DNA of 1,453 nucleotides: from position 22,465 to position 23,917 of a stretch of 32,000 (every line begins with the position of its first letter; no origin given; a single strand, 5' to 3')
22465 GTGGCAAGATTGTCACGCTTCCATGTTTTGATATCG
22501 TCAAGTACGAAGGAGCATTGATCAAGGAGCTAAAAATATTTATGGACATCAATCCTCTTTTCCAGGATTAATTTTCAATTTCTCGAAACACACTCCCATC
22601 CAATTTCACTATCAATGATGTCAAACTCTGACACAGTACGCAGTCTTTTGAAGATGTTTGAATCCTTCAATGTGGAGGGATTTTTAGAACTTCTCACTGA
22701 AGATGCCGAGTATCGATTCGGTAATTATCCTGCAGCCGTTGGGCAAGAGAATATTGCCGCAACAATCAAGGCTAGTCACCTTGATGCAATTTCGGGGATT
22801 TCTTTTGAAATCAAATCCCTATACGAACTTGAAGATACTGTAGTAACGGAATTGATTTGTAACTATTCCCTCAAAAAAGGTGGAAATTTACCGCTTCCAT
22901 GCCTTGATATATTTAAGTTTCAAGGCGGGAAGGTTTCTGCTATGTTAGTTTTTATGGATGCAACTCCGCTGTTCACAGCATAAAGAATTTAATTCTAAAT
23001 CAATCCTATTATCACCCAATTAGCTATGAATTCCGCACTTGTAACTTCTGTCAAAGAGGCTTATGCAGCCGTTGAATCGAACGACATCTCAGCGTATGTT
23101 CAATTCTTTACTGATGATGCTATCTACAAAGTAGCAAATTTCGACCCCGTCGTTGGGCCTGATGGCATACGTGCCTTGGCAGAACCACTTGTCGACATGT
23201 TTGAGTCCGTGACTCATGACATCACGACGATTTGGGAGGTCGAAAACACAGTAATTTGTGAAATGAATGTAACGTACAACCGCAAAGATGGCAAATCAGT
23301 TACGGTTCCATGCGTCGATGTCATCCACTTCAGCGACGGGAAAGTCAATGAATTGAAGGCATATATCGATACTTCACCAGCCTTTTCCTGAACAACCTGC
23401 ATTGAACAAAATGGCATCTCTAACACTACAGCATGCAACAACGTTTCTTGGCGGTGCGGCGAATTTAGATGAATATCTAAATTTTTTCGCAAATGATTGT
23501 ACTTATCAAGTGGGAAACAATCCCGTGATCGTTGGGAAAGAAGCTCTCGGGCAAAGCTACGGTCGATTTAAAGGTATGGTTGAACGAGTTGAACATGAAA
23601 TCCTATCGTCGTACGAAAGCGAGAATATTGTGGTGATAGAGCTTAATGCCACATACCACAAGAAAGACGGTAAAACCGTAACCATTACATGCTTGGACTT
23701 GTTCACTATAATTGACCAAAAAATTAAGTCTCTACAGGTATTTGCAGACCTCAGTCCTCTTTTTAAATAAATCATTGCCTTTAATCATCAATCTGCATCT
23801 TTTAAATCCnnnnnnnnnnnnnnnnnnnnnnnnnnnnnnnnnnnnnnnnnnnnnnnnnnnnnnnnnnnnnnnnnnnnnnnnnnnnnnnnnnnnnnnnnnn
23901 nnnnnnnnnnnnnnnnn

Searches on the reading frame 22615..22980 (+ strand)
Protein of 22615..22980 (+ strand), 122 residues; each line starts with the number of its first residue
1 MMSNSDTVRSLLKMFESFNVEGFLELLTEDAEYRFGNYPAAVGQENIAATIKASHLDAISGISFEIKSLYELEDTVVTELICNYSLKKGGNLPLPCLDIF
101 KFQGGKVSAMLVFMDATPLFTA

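Call 7: search_protein_families(library=pfam, proteins=[window:22615-22980:+], max_evalue=0.01)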
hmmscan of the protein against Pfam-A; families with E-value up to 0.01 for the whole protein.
window:22615-22980:+ (122 aa): 2 families
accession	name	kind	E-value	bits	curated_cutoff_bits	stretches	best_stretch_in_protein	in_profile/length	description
PF12680.13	SnoaL_2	-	7.6e-13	49.4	27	1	8-108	1-100/102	SnoaL-like domain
PF07366.18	SnoaL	-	0.00027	21.2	28.4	1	7-83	3-78/126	SnoaL-like polyketide cyclase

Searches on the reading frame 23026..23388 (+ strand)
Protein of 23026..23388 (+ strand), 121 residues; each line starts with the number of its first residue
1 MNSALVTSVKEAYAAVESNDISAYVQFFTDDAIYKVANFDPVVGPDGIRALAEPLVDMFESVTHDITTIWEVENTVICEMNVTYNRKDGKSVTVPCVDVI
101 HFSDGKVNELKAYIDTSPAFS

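Call 7: search_protein_families(library=pfam, proteins=[window:23026-23388:+], max_evalue=0.01)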
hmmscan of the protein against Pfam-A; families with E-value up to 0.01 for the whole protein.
window:23026-23388:+ (121 aa): 4 families
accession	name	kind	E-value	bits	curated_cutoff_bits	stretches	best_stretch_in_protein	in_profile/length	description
PF12680.13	SnoaL_2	-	3.2e-19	69.8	27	1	9-109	1-101/102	SnoaL-like domain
PF07366.18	SnoaL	-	6.1e-11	42.7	28.4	1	9-118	3-121/126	SnoaL-like polyketide cyclase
PF13577.12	SnoaL_4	-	0.0026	18.2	24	1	14-65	18-70/126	SnoaL-like domain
PF14534.12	DUF4440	-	0.0055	17.6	25.2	1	11-95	7-91/107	Domain of unknown function (DUF4440)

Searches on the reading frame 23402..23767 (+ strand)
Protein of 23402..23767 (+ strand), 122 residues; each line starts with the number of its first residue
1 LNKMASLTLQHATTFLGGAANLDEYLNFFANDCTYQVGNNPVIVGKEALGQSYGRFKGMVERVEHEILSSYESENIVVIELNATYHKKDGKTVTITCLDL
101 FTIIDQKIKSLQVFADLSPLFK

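Call 7: search_protein_families(library=pfam, proteins=[window:23402-23767:+], max_evalue=0.01)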
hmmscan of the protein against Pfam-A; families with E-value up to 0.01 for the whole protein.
window:23402-23767:+ (122 aa): 2 families
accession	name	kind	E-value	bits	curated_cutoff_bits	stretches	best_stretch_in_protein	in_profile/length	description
PF12680.13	SnoaL_2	-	4.2e-11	43.8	27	1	19-109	10-100/102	SnoaL-like domain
PF07366.18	SnoaL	-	0.0021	18.3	28.4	1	20-121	14-123/126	SnoaL-like polyketide cyclase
